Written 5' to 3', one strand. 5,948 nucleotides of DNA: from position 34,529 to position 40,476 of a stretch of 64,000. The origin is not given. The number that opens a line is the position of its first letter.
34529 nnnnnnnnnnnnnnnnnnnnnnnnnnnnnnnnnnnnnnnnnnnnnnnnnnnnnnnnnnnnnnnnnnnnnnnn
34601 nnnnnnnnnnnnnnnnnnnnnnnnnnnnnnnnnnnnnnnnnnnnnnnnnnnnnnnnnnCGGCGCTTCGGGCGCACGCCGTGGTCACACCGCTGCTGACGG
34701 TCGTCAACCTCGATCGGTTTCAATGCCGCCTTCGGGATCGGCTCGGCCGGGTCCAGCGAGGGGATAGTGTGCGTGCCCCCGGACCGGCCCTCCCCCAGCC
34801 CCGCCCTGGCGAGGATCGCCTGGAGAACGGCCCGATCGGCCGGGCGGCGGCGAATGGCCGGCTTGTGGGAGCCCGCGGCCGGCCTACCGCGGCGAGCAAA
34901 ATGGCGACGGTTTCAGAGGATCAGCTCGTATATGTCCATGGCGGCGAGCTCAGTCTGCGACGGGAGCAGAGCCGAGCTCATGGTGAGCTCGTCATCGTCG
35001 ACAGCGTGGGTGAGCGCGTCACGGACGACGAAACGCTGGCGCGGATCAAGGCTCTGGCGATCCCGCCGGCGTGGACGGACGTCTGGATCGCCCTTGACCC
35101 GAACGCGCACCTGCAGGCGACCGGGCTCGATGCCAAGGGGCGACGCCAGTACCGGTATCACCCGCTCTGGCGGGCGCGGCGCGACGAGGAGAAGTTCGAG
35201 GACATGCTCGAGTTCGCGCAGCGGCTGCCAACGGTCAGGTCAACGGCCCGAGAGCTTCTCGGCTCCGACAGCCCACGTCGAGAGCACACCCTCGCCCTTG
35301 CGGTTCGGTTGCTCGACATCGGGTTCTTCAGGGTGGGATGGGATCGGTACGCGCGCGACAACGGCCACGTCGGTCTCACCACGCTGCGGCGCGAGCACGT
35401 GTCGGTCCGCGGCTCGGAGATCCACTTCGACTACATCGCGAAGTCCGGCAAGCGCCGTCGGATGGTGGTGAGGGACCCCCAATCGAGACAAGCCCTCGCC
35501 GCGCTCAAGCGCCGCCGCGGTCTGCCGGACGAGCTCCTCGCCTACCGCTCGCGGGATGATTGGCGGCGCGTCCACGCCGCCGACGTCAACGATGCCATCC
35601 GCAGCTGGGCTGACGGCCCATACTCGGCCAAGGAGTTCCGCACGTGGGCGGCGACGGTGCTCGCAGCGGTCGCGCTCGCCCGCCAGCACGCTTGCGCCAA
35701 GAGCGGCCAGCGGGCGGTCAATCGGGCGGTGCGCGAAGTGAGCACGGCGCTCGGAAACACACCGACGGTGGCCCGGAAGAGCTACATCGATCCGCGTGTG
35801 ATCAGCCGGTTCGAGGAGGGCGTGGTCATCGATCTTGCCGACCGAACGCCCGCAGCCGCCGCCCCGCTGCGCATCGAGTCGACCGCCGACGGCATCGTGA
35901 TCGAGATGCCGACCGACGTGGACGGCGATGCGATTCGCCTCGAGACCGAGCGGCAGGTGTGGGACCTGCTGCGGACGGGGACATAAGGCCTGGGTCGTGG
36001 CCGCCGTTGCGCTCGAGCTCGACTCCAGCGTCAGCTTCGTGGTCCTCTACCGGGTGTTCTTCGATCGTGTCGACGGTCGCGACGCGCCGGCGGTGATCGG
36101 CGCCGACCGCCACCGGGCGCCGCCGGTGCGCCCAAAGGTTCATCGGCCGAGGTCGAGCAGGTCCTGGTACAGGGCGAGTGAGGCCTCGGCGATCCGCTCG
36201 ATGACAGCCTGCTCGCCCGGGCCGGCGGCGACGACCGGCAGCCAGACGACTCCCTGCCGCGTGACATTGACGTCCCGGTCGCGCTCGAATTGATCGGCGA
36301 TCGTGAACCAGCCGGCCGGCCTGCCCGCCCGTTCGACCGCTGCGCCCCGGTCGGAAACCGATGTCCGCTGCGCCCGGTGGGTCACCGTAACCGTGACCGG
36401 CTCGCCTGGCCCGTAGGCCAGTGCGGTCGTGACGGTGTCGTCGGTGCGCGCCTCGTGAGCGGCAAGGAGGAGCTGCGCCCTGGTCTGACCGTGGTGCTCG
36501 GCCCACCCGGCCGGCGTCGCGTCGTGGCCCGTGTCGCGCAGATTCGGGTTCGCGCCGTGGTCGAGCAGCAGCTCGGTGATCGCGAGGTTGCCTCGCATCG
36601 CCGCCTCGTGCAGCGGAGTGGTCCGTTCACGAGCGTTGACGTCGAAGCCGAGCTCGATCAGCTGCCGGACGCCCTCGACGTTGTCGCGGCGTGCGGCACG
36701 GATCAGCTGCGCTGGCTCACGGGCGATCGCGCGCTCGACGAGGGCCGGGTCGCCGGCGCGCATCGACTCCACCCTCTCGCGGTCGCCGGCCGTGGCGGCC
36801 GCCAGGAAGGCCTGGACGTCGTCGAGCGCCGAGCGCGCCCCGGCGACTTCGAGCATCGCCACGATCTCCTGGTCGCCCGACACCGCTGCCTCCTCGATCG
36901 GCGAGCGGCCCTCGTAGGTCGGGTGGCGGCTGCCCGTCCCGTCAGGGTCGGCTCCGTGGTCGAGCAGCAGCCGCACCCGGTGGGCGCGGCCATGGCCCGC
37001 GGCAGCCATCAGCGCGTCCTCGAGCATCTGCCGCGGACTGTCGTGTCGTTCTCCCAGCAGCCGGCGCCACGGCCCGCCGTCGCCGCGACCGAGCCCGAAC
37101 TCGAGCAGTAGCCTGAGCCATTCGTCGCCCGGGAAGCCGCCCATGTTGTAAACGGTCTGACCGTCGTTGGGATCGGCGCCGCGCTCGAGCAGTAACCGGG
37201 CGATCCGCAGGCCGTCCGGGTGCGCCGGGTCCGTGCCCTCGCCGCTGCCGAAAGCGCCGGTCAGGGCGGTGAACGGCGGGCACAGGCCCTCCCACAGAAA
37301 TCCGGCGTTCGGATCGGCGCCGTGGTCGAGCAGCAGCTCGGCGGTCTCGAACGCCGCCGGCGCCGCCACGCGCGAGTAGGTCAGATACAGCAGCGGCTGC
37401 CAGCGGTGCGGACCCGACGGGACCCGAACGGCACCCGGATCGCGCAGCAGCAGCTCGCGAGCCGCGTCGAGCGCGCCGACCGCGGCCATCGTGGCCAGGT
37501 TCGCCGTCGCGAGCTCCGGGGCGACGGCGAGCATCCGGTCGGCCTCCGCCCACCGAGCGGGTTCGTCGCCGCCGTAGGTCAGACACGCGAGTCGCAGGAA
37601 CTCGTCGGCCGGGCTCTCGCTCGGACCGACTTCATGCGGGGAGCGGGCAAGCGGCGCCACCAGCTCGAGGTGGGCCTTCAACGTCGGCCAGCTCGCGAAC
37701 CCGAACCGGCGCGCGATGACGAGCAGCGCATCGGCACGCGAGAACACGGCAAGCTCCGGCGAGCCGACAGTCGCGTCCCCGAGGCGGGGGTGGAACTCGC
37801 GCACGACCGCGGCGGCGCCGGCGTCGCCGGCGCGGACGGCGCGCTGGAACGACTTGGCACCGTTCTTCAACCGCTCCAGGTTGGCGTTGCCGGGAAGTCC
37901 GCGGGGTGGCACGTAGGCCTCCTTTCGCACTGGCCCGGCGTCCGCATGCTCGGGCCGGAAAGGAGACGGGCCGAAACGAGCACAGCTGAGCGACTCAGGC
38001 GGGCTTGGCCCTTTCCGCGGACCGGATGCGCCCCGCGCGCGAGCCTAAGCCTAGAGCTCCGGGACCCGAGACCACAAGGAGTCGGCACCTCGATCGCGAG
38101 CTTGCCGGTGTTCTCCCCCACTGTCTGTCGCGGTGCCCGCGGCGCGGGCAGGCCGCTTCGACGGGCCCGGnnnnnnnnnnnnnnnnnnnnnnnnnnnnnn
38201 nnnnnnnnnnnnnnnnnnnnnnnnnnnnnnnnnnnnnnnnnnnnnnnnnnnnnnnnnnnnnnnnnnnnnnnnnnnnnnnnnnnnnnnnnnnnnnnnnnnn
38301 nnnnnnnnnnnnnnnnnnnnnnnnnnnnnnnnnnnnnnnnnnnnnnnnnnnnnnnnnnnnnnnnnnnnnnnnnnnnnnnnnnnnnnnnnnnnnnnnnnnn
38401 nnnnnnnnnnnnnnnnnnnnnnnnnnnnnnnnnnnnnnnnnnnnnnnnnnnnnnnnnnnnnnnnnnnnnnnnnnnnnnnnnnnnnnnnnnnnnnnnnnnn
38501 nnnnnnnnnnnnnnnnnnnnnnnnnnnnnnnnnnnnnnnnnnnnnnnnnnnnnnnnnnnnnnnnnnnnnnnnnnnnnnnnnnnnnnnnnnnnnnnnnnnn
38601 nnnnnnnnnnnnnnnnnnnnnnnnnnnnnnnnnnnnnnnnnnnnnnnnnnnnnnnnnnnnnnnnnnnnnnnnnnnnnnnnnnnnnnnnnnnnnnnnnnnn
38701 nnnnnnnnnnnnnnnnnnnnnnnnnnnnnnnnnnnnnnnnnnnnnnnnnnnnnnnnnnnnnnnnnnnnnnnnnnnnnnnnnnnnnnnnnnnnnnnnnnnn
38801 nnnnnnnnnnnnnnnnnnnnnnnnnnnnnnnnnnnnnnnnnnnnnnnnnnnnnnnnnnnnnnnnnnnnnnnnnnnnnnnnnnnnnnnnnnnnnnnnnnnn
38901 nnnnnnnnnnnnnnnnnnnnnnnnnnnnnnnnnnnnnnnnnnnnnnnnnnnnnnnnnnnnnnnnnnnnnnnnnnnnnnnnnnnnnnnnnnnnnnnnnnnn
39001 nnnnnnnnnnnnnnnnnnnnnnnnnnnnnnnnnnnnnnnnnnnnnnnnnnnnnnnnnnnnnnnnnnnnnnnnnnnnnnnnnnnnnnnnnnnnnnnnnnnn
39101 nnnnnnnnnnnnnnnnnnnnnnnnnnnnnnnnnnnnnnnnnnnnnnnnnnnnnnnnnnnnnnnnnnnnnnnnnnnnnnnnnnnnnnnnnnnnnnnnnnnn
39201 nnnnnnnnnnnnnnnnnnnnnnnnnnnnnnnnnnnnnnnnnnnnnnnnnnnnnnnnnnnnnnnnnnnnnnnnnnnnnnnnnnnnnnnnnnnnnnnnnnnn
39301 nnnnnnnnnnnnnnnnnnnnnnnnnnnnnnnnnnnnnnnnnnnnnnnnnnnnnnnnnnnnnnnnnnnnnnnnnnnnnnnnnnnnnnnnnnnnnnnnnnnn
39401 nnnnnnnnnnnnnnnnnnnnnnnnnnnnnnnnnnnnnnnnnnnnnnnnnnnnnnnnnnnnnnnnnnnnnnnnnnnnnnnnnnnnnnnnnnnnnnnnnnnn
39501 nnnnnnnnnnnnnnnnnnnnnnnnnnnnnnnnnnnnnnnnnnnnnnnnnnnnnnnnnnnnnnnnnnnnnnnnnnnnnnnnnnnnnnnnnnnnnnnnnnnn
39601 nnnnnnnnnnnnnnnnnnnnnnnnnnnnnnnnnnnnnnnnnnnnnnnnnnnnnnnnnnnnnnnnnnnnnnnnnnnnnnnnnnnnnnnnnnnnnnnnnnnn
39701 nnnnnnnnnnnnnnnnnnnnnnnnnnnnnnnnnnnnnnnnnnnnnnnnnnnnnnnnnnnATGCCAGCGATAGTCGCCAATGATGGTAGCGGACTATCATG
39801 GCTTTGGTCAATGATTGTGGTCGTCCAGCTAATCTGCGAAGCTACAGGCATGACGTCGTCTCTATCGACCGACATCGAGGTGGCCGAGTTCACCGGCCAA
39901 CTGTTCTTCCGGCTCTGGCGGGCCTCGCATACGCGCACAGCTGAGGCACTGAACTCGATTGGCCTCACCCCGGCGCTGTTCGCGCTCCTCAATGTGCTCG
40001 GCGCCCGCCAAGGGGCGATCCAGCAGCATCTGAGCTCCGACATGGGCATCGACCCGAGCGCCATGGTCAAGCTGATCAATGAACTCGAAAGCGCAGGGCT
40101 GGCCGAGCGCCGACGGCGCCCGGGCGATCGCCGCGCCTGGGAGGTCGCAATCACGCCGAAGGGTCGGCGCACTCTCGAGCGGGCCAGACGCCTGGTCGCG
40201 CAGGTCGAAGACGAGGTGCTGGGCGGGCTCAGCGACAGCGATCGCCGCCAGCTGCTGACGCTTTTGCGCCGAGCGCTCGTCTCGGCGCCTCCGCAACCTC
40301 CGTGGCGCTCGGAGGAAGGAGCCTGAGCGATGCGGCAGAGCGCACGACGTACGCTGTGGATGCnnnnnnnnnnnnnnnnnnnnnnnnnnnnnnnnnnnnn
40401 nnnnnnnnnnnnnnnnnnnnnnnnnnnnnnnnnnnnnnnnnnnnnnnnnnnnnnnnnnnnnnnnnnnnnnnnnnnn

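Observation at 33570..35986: Stand-alone NHEJ LigD polymerase domain divergently paired with a type IB topoisomerase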

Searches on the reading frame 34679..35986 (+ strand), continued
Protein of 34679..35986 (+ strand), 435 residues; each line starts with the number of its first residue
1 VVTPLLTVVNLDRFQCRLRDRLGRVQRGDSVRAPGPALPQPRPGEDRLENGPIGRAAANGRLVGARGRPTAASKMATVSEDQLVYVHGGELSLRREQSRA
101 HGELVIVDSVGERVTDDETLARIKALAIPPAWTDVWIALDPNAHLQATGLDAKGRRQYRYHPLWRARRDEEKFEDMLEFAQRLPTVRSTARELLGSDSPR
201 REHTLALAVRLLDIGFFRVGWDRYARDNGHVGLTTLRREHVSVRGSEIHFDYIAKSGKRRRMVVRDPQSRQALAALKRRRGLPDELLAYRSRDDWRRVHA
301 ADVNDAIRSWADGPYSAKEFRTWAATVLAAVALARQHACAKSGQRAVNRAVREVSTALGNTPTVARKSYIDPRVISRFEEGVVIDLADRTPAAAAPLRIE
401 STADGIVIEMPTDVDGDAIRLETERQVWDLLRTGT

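Call 88: find_encoding_contigs(protein=P0002, flank=8000, max_places=3)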
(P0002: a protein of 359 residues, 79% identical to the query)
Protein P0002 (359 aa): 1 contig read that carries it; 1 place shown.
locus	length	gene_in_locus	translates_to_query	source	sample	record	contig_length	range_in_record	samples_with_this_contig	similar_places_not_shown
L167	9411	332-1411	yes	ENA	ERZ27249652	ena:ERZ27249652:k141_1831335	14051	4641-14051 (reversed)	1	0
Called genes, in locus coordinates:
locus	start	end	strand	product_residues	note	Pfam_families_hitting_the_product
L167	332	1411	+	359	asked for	PF21338:Top1B_N_bact, PF01028:Topoisom_I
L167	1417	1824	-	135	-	PF07883:Cupin_2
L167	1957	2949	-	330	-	-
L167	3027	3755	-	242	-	PF00528:BPD_transp_1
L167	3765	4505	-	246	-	PF00528:BPD_transp_1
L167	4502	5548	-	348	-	PF00005:ABC_tran, PF13304:AAA_21 (faint)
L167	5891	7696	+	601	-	PF20091:Abhydrolase_10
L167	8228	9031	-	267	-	-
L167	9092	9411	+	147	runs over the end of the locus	PF03061:4HBT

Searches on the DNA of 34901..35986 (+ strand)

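Call 83: search_dna_similar(query=L158:6986-8868:+, collection=plasmids, mode=near, max_rows=30, rows=spread)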
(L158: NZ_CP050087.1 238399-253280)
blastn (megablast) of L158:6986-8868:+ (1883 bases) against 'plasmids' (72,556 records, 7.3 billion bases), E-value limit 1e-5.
Records with a match: 120; places in all: 120; records where one place covers at least 80% of the query: 96.
Best place of each record, by identity: >=99% 13; 95-99% 3; 90-95% 47; 80-90% 52; 60-80% 5.
By first word of the organism name: Rhizobium 115; Paracoccus 3; Shinella 1; Agrobacterium 1.
By predicted mobility (MOB-suite, as given by PLSDB): non-mobilizable 68; mobilizable 35; conjugative 17.
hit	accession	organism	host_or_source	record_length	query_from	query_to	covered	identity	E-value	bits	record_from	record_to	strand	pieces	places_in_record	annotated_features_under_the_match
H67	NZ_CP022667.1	Rhizobium leguminosarum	single cell,root nodules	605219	1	1883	100%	100.0%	0e+0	3478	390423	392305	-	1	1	DNA topoisomerase IB | ligD: non-homologous end-joining DNA ligase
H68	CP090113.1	Rhizobium leguminosarum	Trifolium ambiguum,Cell culture,Plant ...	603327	1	1883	100%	100.0%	0e+0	3478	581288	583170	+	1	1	DNA topoisomerase IB | ligD: non-homologous end-joining DNA ligase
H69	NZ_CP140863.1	Rhizobium leguminosarum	Trifolium pratense,whole organism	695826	1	1883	100%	100.0%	0e+0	3478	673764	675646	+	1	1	DNA topoisomerase IB | ligD: non-homologous end-joining DNA ligase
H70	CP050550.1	Rhizobium leguminosarum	-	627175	1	1883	100%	99.3%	0e+0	3406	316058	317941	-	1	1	DNA topoisomerase IB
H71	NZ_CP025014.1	Rhizobium leguminosarum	Lotus corniculatus,Bacteria culture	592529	1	1883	100%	95.0%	0e+0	2952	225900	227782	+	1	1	DNA topoisomerase IB | ligD: non-homologous end-joining DNA ligase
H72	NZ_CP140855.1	Rhizobium beringeri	Trifolium pratense,whole organism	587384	1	1883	100%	94.5%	0e+0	2907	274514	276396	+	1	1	DNA topoisomerase IB | ligD: non-homologous end-joining DNA ligase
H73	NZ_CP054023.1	Rhizobium indicum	Pisum sativum l. (pea),Pure culture,Pea ...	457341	1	1883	100%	93.8%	0e+0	2830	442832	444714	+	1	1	DNA topoisomerase IB | ligD: non-homologous end-joining DNA ligase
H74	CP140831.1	Rhizobium ruizarguesonis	Trifolium pratense,whole organism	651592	1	1883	100%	93.5%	0e+0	2802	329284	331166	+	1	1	DNA topoisomerase IB | ligD: non-homologous end-joining DNA ligase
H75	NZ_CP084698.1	Rhizobium ruizarguesonis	Pisum sativum L.,Cell culture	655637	1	1883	100%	93.4%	0e+0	2785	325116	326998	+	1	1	DNA topoisomerase IB | ligD: non-homologous end-joining DNA ligase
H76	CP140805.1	Rhizobium johnstonii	Trifolium pratense,whole organism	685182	1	1883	100%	93.3%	0e+0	2776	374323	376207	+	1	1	ligD: non-homologous end-joining DNA ligase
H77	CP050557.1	Rhizobium leguminosarum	Vicia sativa,cell culture,root nodule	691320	1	1883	100%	93.2%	0e+0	2769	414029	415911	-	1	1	DNA polymerase domain-containing protein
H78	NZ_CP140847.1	Rhizobium johnstonii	Trifolium pratense,whole organism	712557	1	1883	100%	93.1%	0e+0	2758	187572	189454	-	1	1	DNA topoisomerase IB | ligD: non-homologous end-joining DNA ligase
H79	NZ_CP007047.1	Rhizobium leguminosarum bv. trifolii WSM1689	root nodule of Trifolium uniflorum ...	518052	1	1883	100%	92.8%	0e+0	2721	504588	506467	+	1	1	DNA topoisomerase IB | ligD: non-homologous end-joining DNA ligase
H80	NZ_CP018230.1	Rhizobium leguminosarum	Vavilovia formosa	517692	1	1883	100%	92.4%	0e+0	2686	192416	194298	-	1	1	DNA topoisomerase IB | ligD: non-homologous end-joining DNA ligase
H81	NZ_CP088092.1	Rhizobium laguerreae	cell culture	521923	1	1883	100%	91.7%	0e+0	2608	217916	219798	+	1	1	DNA topoisomerase IB | ligD: non-homologous end-joining DNA ligase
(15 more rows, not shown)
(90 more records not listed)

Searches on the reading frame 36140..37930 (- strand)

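Call 3: search_protein_families(library=pfam, proteins=[window:36140-37930:-])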
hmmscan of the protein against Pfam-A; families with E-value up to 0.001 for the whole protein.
window:36140-37930:- (596 aa): 6 families
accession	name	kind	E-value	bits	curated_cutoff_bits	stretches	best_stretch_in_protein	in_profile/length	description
PF00023.36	Ank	-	5.4e-24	83.4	21.1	1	438-466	4-32/33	Ankyrin repeat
PF12796.13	Ank_2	-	8e-24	84.5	27.3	2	382-466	8-90/90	Ankyrin repeats (3 copies)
PF13606.12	Ank_3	-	1.3e-16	59.2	22.3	1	438-463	4-29/30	Ankyrin repeat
PF13637.12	Ank_4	-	1.7e-15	57.2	22.7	2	410-456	2-50/50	Ankyrin repeats (many copies)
PF13857.12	Ank_5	-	6.5e-11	42.8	27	1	424-467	1-47/56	Ankyrin repeats (many copies)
PF24521.3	Ank_KRIT1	-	1e-07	32.2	80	0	405-463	18-74/149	KRIT1 ankyrin-repeats domain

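Call 4: search_protein_families(library=ncbifam, proteins=[window:36140-37930:-])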
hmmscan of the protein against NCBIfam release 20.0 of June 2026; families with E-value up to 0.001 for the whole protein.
window:36140-37930:- (596 aa): 3 families
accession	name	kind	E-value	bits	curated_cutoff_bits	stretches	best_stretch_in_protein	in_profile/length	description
NF041931.2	MzaA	equivalog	1.6e-10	40.5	800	1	412-497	9-96/726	MZA anti-phage system associated sigma-70 family RNA polymerase sigma factor MzaA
NF043029.1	T4SS_AnkY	equivalog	1.1e-08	34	600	1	407-470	460-525/543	Dot/Icm T4SS effector AnkY/LegA9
NF043023.1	T4SS_AnkH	equivalog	6.2e-07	28.5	600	1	409-464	36-93/467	Dot/Icm T4SS effector AnkH/LegA3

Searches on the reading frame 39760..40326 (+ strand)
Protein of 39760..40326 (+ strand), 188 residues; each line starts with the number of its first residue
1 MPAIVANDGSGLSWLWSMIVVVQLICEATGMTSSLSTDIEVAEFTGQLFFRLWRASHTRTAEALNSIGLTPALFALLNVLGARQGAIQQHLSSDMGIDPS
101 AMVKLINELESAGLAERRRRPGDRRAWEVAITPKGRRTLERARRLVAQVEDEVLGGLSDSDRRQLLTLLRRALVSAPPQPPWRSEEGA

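Call 18: search_protein_families(library=pfam, proteins=[window:39760-40326:+], max_evalue=0.001)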
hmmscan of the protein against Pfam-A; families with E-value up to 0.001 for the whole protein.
window:39760-40326:+ (188 aa): 3 families
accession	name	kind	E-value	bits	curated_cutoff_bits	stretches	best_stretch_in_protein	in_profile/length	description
PF12802.13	MarR_2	-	1.2e-10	41.8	27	1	68-126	2-61/61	MarR family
PF01047.28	MarR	-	2.7e-10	40.4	24.6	1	69-126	1-58/59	MarR family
PF13463.12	HTH_27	-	0.00029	21.5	22.2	1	75-135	7-68/68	Winged helix DNA-binding domain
